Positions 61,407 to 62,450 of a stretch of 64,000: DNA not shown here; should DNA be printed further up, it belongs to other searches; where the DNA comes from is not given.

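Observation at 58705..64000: Candidate trans-envelope redox module: cytochrome c, CXXCH-porin, 4-TM CXXCH protein, sensor kinase and sigma-54 activator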

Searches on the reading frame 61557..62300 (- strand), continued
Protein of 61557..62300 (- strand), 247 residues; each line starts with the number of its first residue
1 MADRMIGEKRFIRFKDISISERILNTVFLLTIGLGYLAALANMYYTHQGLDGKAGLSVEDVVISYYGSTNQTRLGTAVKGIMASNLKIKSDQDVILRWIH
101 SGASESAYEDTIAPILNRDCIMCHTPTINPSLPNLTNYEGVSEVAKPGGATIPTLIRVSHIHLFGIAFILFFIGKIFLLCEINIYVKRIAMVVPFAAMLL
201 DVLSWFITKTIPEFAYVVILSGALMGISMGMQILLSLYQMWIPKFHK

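Call 66: find_encoding_contigs(protein=P0332, flank=5000, max_places=1)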
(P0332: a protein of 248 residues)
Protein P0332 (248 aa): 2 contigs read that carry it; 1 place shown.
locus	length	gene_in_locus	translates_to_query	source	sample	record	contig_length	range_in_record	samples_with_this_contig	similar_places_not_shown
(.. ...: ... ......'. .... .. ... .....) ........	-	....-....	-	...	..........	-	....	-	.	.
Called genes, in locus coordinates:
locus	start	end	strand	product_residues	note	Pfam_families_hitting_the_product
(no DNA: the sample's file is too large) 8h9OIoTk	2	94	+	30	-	?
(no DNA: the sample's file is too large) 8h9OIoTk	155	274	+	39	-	-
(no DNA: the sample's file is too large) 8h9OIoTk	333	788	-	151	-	PF27217:AF_0155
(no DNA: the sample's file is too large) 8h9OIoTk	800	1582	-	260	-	PF01814:Hemerythrin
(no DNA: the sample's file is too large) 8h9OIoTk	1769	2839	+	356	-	PF09459:EB_dh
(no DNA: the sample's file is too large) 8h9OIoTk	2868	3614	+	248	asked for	PF27139:Aq_1264_TM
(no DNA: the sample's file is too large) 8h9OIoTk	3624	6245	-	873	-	-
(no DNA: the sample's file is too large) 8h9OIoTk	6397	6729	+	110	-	-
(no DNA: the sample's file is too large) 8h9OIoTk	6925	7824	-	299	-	-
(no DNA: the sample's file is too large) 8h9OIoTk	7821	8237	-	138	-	-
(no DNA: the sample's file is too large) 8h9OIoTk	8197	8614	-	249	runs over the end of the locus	-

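Call 67: find_encoding_contigs(protein=P0255, flank=5000, max_places=1)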
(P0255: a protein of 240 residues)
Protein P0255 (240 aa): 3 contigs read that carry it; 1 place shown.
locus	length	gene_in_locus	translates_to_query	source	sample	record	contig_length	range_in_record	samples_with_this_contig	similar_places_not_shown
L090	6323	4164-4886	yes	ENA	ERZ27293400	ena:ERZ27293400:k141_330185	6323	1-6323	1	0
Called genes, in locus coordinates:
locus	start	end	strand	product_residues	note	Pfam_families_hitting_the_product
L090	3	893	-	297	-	?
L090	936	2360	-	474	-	PF00224:PK, PF03328:HpcH_HpaI (weak), PF02887:PK_C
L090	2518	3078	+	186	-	-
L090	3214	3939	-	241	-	-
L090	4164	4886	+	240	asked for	PF27139:Aq_1264_TM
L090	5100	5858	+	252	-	PF09694:Gcw_chp (weak)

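Call 79: list_cluster_members(proteins=[P0243, P0244, P0248, P0254, P0256, P0258, P0259, P0260, P0261, P0265])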
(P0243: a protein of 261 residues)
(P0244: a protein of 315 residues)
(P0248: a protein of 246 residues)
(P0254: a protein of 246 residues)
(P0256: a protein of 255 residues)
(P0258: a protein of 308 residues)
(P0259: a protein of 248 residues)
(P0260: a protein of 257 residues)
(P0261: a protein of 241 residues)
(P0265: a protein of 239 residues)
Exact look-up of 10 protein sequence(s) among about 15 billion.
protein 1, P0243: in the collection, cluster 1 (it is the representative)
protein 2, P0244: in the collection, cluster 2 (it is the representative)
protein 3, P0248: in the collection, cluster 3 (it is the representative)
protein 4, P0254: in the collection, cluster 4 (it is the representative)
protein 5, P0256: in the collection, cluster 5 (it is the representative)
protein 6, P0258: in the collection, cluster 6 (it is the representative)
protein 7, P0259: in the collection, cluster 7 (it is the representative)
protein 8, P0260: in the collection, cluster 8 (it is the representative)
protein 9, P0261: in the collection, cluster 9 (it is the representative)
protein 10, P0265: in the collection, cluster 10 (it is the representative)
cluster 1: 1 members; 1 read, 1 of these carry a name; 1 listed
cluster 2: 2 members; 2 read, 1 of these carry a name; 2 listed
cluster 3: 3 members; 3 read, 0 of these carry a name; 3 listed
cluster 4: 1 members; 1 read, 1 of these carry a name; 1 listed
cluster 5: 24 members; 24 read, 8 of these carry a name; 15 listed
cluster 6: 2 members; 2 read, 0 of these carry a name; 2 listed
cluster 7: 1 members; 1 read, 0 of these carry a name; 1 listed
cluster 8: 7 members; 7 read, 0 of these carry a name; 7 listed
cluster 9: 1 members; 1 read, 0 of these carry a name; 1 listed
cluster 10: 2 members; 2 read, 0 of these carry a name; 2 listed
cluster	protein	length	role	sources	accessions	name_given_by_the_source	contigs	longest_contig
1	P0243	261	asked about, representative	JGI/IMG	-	hypothetical protein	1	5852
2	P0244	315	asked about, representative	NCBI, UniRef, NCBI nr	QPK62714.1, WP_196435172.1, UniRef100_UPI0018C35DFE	hypothetical protein IVG45_18015 [Methylomonas sp. LL1] | hypothetical protein n=1 Tax=Methylomonas sp. LL1 TaxID=2785785 RepID=UPI0018C35DFE | hypothetical protein [Methylomonas sp. LL1]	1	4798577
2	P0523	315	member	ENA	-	-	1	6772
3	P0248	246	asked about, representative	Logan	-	-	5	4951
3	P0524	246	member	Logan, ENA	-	-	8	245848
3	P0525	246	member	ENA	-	-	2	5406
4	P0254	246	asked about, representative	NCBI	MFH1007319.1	MAG: hypothetical protein V1800_07445 [Candidatus Latescibacterota bacterium]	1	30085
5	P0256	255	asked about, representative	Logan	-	-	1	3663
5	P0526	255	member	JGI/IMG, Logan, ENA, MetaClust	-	\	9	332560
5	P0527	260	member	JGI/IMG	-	hypothetical protein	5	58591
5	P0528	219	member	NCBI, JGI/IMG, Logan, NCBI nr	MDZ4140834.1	MAG: hypothetical protein U1C48_02385 [Methylotenera sp.] | hypothetical protein | hypothetical protein [Methylotenera sp.]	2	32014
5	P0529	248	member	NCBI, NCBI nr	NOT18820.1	MAG: hypothetical protein HOP24_00900 [Sideroxydans sp.] | hypothetical protein [Sideroxydans sp.]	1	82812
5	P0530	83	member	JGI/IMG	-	hypothetical protein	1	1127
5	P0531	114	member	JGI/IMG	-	hypothetical protein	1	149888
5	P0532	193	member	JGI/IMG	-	hypothetical protein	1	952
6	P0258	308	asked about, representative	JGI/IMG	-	-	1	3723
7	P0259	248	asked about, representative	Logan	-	-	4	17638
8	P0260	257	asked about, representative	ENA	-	-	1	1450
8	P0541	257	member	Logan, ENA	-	-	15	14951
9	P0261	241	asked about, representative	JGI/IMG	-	-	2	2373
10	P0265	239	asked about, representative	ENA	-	-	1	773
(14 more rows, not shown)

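Call 80: find_encoding_contigs(protein=P0529, flank=7000, max_places=1)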
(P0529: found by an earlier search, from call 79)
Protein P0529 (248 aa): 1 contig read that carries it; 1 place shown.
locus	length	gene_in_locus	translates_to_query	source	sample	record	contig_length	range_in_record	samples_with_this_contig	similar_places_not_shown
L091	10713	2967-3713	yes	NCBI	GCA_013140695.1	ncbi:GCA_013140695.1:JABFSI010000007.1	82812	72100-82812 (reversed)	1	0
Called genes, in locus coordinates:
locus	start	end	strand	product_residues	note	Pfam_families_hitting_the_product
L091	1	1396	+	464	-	PF00873:ACR_tran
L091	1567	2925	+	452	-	-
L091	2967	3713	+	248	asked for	PF27139:Aq_1264_TM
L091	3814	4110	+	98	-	PF00034:Cytochrom_C (weak), PF13442:Cytochrome_CBB3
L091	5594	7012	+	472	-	PF03779:SPW, PF07884:VKOR, PF03779:SPW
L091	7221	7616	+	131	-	PF00460:Flg_bb_rod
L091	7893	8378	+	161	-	-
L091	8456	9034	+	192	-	PF09990:DUF2231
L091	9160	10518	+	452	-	PF00753:Lactamase_B, PF19583:ODP (faint), PF23023:Anti-Pycsar_Apyc1 (weak), PF12706:Lactamase_B_2, PF16661:Lactamase_B_6, PF10996:Beta-Casp, PF07521:RMMBL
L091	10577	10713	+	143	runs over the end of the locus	PF04214:DUF411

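Call 81: find_encoding_contigs(protein=P0526, flank=7000, max_places=2)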
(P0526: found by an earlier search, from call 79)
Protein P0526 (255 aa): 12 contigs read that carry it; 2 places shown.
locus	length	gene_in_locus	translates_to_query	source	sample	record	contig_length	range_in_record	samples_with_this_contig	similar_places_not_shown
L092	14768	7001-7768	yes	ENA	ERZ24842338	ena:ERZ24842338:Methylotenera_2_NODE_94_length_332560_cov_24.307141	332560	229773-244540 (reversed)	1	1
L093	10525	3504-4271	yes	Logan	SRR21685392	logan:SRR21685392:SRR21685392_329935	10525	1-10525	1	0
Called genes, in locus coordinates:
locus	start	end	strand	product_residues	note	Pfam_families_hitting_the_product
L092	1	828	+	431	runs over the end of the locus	PF02321:OEP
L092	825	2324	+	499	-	PF25919:BSH_CusB, PF25973:BSH_CzcB, PF25869:3HB_CusB (weak), PF25954:Beta-barrel_RND_2, PF25990:Beta-barrel_YknX (weak), PF25975:CzcB_C, PF25989:YknX_C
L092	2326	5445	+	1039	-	PF00873:ACR_tran, PF03176:MMPL (weak)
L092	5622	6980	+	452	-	-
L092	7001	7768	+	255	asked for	PF27139:Aq_1264_TM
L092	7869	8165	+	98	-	PF00034:Cytochrom_C (weak), PF13442:Cytochrome_CBB3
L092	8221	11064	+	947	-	PF01073:3Beta_HSD (weak), PF01370:Epimerase, PF04321:RmlD_sub_bind, PF16363:GDP_Man_Dehyd, PF19335:HMBD, PF03779:SPW, PF07884:VKOR, PF03779:SPW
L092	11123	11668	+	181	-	PF00460:Flg_bb_rod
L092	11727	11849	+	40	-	-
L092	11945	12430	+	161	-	-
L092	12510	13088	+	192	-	PF09990:DUF2231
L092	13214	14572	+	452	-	PF00753:Lactamase_B, PF19583:ODP (faint), PF23023:Anti-Pycsar_Apyc1 (weak), PF12706:Lactamase_B_2, PF16661:Lactamase_B_6, PF10996:Beta-Casp, PF07521:RMMBL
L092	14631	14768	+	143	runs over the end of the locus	PF04214:DUF411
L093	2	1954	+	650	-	?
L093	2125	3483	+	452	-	-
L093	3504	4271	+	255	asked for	PF27139:Aq_1264_TM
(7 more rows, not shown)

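Call 84: find_encoding_contigs(protein=P0524, flank=6000, max_places=1)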
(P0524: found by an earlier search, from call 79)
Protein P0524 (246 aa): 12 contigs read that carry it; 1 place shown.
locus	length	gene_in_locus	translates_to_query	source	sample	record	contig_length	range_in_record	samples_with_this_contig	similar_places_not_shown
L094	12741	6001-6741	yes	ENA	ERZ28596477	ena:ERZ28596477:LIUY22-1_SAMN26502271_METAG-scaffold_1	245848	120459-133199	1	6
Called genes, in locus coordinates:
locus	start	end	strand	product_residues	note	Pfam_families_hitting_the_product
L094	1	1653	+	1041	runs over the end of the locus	PF00403:HMA, PF00690:Cation_ATPase_N, PF00122:E1-E2_ATPase, PF00702:Hydrolase, PF13246:Cation_ATPase, PF08282:Hydrolase_3 (faint), PF00689:Cation_ATPase_C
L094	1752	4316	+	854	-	PF00403:HMA, PF00122:E1-E2_ATPase, PF00702:Hydrolase, PF12710:HAD (weak), PF08282:Hydrolase_3 (faint)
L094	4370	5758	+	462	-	-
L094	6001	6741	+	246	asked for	PF27139:Aq_1264_TM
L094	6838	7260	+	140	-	PF07635:PSCyt1 (weak)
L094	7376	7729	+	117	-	PF00034:Cytochrom_C, PF13442:Cytochrome_CBB3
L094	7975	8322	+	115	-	PF12762:DDE_Tnp_IS1595 (faint)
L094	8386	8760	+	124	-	PF00571:CBS (faint)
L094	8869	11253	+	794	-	PF09364:XFP_N, PF03894:XFP, PF09363:XFP_C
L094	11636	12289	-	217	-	PF20334:DUF6629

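Call 85: find_encoding_contigs(protein=P0541, flank=6000, max_places=1)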
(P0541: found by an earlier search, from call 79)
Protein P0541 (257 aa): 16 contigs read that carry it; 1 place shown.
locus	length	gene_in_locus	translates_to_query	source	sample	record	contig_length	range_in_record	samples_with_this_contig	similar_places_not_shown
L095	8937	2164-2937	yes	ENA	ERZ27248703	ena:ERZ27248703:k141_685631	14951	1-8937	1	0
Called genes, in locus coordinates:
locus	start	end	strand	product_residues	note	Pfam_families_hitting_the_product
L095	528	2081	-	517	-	-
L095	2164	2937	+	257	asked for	PF27139:Aq_1264_TM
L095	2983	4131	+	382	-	-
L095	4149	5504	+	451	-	-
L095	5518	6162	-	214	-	-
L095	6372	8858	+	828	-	PF01839:FG-GAP (weak), PF13517:FG-GAP_3 (faint), PF01839:FG-GAP, PF11617:Cu-binding_MopE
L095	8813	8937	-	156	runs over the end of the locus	PF12680:SnoaL_2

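Call 99: search_solved_structures(query=A4, max_evalue=10)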
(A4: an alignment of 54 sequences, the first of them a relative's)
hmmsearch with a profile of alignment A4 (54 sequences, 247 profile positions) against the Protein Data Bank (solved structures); distinct sequences matched with E-value up to 10: 31.
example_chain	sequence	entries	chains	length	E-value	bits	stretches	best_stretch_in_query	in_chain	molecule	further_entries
9l08_A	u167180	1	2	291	3.3e-06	30.1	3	79-132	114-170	Covalently Connected Cytochrome c555 trimer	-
4rlr_A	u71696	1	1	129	0.0048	19.7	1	102-132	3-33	Cytochrome c, 1 heme-binding site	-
5mab_A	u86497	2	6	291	0.01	18.6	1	90-138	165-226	FoxE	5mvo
5c2v_A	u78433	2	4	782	0.012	18.4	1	102-124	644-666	HYDRAZINE SYNTHASE ALPHA SUBUNIT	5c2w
8smr_G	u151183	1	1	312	0.023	17.5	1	109-126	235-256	Cbb3-type cytochrome c oxidase subunit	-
6xkw_p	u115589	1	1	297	0.03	17.1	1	81-124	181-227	Cbb3-type cytochrome c oxidase subunit CcoP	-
8snh_G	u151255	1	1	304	0.38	13.5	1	109-126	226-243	Cbb3-type cytochrome c oxidase subunit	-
8b6g_CF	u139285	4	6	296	0.39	13.5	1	17-108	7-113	Transmembrane protein, putative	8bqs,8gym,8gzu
5z25_A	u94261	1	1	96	0.59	12.9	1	78-132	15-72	Cytochrome c552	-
1ogy_B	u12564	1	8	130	0.78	12.5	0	116-142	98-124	DIHEME CYTOCHROME C NAPB MOLECULE: NITRATE REDUCTASE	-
6xkx_p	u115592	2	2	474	0.91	12.3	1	81-124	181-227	Cbb3-type cytochrome c oxidase subunit CcoP,Cytochrome c-type cyt cy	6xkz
1b7v_A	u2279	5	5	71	1.1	11.9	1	109-125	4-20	PROTEIN (CYTOCHROME C-553) | CYTOCHROME C-553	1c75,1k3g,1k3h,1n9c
3ml1_B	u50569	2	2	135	1.4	11.7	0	116-147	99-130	Diheme cytochrome c napB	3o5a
1dvv_A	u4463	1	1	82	1.4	11.6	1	50-97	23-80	CYTOCHROME C551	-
5xec_C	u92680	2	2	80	1.5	11.6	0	50-96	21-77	Cytochrome c-552,Cytochrome c-551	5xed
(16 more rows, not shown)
